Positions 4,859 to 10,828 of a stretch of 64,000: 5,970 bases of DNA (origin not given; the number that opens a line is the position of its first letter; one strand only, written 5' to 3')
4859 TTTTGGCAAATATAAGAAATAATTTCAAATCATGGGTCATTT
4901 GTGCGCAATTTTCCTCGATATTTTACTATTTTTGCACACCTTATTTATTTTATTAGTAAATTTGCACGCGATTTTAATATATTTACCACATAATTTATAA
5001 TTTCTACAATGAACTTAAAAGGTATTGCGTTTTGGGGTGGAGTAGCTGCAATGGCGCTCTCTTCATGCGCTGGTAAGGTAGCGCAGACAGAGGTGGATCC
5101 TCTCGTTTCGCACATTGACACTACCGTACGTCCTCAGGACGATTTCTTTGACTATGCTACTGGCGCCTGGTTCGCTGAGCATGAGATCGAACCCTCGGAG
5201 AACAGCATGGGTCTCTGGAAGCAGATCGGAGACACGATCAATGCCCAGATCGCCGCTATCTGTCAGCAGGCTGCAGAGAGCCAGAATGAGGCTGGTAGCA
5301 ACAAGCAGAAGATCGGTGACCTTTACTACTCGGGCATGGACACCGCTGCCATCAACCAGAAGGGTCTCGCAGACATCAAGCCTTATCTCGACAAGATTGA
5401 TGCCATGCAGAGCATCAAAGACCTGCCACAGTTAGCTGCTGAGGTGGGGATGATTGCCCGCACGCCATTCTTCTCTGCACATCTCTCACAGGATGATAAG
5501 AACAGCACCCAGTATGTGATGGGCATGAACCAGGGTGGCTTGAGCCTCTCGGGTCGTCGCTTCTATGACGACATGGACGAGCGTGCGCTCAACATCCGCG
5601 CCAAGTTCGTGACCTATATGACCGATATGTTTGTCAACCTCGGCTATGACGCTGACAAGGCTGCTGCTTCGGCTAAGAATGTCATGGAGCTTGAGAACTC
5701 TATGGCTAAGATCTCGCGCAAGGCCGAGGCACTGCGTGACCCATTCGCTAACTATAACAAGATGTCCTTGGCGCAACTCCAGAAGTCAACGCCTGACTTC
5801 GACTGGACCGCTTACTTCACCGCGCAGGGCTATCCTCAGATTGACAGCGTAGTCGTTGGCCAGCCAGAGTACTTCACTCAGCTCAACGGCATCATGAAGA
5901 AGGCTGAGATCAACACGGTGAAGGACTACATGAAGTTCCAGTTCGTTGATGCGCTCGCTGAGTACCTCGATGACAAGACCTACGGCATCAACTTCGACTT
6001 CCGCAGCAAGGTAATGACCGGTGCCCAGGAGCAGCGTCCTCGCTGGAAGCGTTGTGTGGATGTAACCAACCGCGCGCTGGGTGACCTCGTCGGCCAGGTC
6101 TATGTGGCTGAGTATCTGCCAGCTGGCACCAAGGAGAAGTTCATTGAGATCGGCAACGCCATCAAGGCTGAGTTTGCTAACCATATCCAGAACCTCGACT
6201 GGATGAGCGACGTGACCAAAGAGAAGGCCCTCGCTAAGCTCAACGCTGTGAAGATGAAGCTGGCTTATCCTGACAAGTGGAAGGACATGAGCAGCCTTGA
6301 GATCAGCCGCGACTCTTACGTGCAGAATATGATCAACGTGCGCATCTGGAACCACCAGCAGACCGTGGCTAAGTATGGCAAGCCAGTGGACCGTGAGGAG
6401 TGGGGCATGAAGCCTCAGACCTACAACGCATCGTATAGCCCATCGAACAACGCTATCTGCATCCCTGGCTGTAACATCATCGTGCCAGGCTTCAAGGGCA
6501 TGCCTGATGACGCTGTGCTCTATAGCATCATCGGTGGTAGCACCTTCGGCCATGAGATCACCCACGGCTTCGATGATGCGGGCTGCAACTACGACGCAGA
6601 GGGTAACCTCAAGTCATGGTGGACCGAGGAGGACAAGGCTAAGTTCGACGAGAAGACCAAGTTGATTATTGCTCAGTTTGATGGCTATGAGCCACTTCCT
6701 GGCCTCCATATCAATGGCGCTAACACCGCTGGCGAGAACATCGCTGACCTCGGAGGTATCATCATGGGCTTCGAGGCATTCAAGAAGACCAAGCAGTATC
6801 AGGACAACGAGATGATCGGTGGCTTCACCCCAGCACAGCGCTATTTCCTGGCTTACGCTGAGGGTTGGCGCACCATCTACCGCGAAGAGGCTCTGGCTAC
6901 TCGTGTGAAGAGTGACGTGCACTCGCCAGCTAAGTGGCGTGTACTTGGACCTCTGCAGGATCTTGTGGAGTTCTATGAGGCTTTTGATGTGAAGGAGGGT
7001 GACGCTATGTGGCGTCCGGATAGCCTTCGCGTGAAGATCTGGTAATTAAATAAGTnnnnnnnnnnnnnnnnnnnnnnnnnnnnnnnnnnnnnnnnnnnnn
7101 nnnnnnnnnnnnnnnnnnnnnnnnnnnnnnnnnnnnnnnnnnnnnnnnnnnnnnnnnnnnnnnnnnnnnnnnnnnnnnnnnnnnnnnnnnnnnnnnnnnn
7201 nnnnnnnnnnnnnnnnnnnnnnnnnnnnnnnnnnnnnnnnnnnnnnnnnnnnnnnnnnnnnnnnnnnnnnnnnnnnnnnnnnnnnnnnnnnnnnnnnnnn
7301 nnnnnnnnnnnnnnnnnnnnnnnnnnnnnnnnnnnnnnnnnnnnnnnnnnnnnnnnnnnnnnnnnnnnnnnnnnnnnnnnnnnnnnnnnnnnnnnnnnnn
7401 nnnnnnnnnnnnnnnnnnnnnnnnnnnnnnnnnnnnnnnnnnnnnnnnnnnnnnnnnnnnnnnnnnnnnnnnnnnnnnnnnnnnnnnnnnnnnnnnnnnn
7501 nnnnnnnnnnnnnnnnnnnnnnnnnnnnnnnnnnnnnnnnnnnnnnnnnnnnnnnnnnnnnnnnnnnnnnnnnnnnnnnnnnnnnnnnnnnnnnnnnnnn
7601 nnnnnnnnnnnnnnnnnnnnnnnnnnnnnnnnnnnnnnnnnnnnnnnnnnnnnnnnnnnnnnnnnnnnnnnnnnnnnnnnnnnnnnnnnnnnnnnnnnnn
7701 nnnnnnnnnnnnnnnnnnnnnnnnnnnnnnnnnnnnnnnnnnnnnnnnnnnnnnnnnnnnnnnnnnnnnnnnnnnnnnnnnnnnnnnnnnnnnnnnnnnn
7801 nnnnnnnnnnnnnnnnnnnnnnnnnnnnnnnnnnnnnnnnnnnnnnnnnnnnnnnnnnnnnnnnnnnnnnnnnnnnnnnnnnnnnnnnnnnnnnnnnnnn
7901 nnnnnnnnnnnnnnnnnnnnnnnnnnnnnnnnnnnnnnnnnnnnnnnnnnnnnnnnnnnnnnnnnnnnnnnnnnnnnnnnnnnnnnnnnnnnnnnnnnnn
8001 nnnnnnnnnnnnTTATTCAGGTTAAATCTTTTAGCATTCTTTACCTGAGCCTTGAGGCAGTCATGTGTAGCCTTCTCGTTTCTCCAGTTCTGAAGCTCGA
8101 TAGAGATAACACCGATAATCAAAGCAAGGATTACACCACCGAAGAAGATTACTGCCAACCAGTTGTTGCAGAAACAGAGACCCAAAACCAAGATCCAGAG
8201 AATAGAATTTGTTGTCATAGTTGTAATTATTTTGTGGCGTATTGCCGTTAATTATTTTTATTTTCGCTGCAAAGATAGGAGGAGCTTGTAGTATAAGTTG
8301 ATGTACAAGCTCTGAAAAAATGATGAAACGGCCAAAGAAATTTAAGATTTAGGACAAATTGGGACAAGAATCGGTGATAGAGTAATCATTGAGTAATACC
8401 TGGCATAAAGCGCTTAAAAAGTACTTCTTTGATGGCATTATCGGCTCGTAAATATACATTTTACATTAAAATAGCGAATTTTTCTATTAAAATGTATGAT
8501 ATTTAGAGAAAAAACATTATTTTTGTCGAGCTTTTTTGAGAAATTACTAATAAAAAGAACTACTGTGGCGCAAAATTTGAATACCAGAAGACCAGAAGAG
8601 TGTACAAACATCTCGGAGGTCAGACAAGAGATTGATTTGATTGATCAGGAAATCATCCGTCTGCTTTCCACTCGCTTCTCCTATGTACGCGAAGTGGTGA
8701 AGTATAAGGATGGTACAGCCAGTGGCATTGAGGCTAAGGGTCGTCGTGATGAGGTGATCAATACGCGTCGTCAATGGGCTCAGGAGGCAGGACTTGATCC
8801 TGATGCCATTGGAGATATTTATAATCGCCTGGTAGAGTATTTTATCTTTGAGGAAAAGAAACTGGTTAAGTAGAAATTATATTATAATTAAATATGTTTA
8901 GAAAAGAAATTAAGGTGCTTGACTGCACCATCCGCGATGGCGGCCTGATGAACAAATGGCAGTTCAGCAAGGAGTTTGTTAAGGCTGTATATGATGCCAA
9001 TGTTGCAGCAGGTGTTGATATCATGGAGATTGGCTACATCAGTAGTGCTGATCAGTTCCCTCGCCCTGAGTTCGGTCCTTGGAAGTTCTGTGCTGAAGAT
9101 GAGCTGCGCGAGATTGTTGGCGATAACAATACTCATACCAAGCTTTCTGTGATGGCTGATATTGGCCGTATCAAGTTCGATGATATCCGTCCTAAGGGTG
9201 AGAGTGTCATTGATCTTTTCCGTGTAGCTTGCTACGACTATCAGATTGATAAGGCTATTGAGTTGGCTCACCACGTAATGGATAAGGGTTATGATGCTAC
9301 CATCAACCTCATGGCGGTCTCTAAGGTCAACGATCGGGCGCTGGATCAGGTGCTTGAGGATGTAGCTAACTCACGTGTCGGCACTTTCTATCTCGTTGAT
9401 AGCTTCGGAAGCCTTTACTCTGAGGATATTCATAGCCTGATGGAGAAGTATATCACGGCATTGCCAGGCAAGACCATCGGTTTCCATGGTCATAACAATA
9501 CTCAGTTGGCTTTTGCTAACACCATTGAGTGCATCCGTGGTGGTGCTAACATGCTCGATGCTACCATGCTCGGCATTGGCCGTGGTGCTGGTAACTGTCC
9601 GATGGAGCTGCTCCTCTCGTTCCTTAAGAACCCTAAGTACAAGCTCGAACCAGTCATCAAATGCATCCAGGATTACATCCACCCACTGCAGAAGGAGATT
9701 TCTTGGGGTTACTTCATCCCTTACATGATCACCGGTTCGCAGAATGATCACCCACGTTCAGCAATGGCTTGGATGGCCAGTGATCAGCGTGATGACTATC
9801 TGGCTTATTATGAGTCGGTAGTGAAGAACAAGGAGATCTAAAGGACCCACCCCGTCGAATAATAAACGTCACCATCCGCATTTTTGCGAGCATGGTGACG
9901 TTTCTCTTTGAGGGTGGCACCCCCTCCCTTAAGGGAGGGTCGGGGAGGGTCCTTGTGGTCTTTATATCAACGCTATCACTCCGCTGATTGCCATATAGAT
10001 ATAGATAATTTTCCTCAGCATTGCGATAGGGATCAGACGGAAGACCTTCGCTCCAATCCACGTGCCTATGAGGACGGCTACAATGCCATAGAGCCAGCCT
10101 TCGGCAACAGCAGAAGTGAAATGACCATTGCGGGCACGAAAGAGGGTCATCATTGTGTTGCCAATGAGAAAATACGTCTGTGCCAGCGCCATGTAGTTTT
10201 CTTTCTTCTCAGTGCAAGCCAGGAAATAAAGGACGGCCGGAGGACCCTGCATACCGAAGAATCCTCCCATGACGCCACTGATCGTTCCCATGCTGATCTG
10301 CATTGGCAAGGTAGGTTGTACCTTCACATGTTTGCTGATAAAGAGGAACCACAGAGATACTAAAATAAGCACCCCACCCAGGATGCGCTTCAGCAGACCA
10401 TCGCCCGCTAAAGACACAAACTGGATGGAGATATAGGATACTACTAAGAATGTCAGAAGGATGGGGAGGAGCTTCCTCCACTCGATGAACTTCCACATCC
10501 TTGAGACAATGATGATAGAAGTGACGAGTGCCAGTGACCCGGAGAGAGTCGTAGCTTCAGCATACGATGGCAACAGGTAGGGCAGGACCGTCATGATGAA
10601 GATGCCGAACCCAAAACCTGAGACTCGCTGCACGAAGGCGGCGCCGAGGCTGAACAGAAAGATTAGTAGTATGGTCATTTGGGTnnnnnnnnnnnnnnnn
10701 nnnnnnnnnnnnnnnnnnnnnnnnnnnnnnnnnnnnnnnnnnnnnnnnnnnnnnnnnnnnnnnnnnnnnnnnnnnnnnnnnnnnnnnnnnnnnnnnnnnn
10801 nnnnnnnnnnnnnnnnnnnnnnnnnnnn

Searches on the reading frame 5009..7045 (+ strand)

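Call 83: search_protein_families(library=pfam, proteins=[window:5009-7045:+], max_evalue=0.0001)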
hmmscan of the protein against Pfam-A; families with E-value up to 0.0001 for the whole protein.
window:5009-7045:+ (678 aa): 2 families
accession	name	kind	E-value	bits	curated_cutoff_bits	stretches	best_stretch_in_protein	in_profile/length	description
PF05649.18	Peptidase_M13_N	-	8.2e-110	368.2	32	1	42-421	1-381/381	Peptidase family M13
PF01431.27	Peptidase_M13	-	1.7e-52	178.5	24.5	1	473-670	1-200/205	Peptidase family M13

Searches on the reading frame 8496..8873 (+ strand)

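Call 83: search_protein_families(library=pfam, proteins=[window:8496-8873:+], max_evalue=0.0001)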
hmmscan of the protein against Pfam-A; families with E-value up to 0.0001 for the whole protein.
window:8496-8873:+ (125 aa): 1 family
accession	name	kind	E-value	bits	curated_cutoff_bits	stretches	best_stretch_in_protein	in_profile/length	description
PF01817.26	CM_2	-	1.3e-19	70.6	27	1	42-117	1-76/80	Chorismate mutase type II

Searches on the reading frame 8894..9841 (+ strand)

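Call 83: search_protein_families(library=pfam, proteins=[window:8894-9841:+], max_evalue=0.0001)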
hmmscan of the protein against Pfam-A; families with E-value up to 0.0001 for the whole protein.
window:8894-9841:+ (315 aa): 1 family
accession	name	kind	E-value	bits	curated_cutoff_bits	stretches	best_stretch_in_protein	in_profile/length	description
PF00682.25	HMGL-like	-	6.9e-25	88.4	29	1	116-246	110-241/260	HMGL-like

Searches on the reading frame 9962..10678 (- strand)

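Call 83: search_protein_families(library=pfam, proteins=[window:9962-10678:-], max_evalue=0.0001)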
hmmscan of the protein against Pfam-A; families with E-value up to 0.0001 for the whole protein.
window:9962-10678:- (238 aa): 1 family
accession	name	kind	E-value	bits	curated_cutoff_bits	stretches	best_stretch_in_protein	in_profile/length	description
PF01925.25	TauE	-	7.2e-25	88.5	32.6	1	6-234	1-235/237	Sulfite exporter TauE/SafE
